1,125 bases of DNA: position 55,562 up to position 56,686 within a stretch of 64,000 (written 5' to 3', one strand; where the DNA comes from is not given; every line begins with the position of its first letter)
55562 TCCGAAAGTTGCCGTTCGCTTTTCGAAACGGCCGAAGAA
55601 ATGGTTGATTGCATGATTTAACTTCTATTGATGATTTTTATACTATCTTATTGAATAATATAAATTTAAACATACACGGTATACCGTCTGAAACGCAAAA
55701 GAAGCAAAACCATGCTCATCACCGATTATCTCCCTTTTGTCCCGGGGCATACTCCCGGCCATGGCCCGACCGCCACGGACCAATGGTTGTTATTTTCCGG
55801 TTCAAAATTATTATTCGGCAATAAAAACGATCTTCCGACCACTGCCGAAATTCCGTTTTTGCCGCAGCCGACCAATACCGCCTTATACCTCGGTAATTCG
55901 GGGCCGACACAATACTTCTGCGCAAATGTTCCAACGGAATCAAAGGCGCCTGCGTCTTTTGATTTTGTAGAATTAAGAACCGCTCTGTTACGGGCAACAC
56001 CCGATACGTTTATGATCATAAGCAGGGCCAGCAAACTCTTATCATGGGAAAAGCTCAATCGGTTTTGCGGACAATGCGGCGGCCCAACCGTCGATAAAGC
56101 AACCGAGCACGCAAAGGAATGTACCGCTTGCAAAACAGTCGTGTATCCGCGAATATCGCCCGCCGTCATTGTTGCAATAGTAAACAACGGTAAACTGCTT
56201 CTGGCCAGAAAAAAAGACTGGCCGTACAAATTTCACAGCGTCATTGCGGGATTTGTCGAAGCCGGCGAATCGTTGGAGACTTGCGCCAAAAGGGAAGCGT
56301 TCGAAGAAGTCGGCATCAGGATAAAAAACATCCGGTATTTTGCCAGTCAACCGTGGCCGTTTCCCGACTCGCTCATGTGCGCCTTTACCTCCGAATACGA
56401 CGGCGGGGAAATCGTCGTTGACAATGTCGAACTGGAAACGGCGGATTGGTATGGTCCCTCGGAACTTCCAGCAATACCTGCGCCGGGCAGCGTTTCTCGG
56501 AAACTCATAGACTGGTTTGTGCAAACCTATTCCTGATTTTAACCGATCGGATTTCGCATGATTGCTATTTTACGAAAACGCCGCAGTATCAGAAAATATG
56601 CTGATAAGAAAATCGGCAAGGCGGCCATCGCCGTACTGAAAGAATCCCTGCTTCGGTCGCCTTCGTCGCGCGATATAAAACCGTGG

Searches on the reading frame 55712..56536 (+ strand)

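Call 75: search_protein_families(library=pfam, proteins=[window:55712-56536:+], max_evalue=0.00001)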
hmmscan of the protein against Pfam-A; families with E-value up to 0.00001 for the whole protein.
window:55712-56536:+ (274 aa): 3 families
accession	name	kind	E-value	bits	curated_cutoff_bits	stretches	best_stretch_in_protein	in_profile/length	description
PF00293.34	NUDIX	-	1.5e-19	70.7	21.1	1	150-269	4-134/134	NUDIX domain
PF09297.16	Zn_ribbon_NUD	-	1.5e-10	41.1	24.8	1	116-145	3-32/32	NADH pyrophosphatase zinc ribbon domain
PF09296.17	NUDIX-like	-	3.5e-07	31.4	22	1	23-112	2-96/96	NADH pyrophosphatase-like rudimentary NUDIX domain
